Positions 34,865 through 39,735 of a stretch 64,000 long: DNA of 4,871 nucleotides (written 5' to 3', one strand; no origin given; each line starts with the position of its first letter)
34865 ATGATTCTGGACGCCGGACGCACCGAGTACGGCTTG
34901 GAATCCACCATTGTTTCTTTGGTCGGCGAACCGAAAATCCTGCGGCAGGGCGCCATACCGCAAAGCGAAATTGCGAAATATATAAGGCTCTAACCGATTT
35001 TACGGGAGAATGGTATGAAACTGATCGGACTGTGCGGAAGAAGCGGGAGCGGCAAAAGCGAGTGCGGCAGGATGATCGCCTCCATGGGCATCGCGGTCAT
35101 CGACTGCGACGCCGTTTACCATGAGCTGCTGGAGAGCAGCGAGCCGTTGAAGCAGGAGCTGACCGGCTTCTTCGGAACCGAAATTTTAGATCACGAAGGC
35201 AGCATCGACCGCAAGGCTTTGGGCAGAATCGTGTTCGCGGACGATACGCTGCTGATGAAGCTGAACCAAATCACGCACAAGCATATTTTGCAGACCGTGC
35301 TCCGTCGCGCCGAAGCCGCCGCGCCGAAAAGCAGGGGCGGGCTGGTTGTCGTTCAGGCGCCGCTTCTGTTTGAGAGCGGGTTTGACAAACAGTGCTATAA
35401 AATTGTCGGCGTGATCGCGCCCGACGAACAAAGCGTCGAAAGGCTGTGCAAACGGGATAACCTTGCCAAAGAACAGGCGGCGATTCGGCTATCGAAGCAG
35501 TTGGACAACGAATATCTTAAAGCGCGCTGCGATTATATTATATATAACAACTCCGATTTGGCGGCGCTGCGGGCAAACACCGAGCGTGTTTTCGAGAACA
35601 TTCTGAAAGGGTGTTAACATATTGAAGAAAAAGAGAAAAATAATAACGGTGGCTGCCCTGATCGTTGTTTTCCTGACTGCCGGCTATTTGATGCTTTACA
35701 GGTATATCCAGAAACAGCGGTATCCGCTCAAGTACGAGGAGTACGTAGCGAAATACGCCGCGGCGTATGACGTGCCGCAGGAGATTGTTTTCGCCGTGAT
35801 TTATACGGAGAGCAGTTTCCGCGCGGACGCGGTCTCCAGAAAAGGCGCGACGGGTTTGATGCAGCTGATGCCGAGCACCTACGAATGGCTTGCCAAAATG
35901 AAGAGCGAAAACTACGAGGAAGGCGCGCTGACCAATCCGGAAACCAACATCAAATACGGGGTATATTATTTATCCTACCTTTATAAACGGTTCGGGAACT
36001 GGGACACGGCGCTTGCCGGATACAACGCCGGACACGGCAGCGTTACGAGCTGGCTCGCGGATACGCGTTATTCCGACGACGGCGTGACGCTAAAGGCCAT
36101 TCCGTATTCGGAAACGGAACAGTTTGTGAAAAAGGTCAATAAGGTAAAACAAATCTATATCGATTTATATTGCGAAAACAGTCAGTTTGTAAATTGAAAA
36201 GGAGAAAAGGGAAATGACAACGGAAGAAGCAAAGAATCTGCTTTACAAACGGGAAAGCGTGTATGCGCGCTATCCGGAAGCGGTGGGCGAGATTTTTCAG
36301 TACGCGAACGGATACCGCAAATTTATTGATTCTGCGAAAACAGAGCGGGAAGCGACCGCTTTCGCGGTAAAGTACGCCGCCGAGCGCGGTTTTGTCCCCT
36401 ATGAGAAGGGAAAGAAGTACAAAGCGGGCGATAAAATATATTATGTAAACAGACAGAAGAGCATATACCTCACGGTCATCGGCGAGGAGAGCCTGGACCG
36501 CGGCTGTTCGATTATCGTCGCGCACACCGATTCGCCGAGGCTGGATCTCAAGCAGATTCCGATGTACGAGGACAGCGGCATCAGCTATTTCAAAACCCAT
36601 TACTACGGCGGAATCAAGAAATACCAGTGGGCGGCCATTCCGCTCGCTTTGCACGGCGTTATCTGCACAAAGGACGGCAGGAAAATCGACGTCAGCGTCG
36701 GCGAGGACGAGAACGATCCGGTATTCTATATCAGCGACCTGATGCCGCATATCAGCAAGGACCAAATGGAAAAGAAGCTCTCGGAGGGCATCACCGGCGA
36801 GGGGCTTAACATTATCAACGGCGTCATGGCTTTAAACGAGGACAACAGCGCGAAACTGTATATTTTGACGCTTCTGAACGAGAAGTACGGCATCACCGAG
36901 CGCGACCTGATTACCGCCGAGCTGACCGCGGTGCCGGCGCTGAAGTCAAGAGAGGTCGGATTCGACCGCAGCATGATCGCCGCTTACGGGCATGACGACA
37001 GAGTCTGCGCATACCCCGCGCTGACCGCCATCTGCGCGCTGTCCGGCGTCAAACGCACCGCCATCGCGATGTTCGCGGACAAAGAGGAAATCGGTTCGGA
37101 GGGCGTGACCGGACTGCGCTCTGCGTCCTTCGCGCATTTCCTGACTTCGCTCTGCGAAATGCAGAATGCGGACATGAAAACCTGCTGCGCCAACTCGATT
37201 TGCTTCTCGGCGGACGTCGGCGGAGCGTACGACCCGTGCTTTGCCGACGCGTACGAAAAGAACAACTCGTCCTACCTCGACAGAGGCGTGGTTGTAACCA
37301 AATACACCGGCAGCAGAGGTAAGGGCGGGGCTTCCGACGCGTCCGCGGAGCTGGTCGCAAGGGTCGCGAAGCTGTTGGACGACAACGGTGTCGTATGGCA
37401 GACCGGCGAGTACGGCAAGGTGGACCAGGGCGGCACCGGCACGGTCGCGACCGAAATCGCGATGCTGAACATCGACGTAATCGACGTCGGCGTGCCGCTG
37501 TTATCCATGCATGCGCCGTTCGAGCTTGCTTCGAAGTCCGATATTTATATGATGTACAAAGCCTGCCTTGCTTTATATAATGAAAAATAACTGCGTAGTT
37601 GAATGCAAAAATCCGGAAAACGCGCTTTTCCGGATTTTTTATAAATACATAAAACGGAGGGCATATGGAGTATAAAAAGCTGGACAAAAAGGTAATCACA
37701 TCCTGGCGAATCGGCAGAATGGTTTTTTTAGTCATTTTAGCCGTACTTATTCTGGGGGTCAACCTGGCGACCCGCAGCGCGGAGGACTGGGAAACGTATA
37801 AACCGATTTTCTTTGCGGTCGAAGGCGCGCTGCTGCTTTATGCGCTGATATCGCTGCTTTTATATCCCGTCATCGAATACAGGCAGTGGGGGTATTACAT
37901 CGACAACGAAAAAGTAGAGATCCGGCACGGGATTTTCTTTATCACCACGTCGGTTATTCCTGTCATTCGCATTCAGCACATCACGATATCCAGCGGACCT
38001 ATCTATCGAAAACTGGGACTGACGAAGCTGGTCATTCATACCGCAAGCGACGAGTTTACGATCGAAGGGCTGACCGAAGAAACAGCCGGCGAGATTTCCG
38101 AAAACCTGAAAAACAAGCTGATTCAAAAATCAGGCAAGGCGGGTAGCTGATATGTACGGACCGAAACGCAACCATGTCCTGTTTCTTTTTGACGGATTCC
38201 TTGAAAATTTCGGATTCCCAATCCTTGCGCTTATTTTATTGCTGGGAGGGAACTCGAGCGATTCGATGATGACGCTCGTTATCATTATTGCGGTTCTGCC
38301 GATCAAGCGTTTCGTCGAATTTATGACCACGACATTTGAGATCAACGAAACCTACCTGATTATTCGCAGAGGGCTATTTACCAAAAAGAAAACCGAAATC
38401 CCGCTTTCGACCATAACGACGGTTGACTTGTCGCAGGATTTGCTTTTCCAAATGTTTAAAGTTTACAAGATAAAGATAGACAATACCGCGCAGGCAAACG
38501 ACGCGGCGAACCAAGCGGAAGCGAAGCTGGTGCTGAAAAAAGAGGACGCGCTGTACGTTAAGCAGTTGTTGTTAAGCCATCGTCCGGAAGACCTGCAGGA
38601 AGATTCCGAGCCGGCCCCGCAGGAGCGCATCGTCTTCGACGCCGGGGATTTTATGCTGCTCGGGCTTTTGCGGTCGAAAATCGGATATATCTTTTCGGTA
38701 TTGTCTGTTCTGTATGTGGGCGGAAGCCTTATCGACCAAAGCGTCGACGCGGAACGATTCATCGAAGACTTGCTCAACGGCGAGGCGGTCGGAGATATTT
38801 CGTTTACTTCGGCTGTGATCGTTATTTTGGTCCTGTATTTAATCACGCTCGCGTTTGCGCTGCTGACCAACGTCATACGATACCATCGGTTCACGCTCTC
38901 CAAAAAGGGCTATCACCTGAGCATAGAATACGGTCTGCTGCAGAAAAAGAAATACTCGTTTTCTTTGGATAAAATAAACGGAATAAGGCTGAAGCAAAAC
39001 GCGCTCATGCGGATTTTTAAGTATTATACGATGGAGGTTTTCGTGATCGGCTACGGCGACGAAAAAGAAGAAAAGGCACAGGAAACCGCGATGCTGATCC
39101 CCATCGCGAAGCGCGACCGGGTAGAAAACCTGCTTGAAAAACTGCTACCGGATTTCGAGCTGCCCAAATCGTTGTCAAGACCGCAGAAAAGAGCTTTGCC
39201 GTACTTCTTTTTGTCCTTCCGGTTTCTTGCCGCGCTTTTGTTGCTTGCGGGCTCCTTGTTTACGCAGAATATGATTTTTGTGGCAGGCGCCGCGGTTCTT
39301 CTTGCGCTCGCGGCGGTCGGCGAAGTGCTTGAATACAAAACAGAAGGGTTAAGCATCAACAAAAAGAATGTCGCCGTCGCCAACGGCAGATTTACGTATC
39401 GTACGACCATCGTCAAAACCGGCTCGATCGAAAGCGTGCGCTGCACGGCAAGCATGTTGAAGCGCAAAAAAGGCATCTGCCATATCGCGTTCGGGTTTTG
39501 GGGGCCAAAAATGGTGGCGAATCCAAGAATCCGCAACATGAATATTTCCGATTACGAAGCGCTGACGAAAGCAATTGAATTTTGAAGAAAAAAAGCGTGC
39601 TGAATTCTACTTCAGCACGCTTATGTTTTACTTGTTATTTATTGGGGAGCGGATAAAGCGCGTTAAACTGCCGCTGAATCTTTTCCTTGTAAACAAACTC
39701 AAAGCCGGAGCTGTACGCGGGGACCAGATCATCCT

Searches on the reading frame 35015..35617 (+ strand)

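Call 83: search_protein_families(library=pfam, proteins=[window:35015-35617:+], max_evalue=0.00001)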
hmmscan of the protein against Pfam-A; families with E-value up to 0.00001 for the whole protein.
window:35015-35617:+ (200 aa): 1 family
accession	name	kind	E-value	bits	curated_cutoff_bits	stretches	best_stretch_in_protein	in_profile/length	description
PF01121.26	CoaE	-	4e-40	137.8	27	1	3-182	2-178/180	Dephospho-CoA kinase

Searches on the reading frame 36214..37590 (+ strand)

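Call 84: search_protein_families(library=pfam, proteins=[window:36214-37590:+], max_evalue=0.00001)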
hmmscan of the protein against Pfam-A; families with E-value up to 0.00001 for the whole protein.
window:36214-37590:+ (458 aa): 2 families
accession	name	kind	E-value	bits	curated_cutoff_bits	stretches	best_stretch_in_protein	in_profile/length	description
PF02127.20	Peptidase_M18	-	3.2e-79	267.2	24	1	37-452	1-429/432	Aminopeptidase I zinc metalloprotease (M18)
PF05343.19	Peptidase_M42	-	9.4e-06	25.3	23.2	0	330-447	185-289/292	M42 glutamyl aminopeptidase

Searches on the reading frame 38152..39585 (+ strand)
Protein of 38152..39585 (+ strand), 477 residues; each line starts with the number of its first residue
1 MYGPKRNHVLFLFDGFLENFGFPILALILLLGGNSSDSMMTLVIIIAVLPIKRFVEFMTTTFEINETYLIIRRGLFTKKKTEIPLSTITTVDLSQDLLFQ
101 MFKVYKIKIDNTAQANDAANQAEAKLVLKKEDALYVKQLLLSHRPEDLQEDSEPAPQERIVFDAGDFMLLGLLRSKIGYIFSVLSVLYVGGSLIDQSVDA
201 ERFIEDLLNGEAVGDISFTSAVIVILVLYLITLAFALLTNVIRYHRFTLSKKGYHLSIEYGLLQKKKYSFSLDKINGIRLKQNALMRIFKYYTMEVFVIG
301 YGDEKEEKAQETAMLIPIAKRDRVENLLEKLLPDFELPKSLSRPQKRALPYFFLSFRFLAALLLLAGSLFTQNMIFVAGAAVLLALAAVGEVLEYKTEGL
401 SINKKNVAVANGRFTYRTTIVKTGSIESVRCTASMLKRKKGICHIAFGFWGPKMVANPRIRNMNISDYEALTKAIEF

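Call 84: search_protein_families(library=pfam, proteins=[window:38152-39585:+], max_evalue=0.00001)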
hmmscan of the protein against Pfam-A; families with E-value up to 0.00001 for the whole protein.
window:38152-39585:+ (477 aa): 1 family
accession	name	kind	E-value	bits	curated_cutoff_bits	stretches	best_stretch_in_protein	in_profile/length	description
PF03703.20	bPH_2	-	8.4e-33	112.9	22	2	58-122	2-61/78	Bacterial PH domain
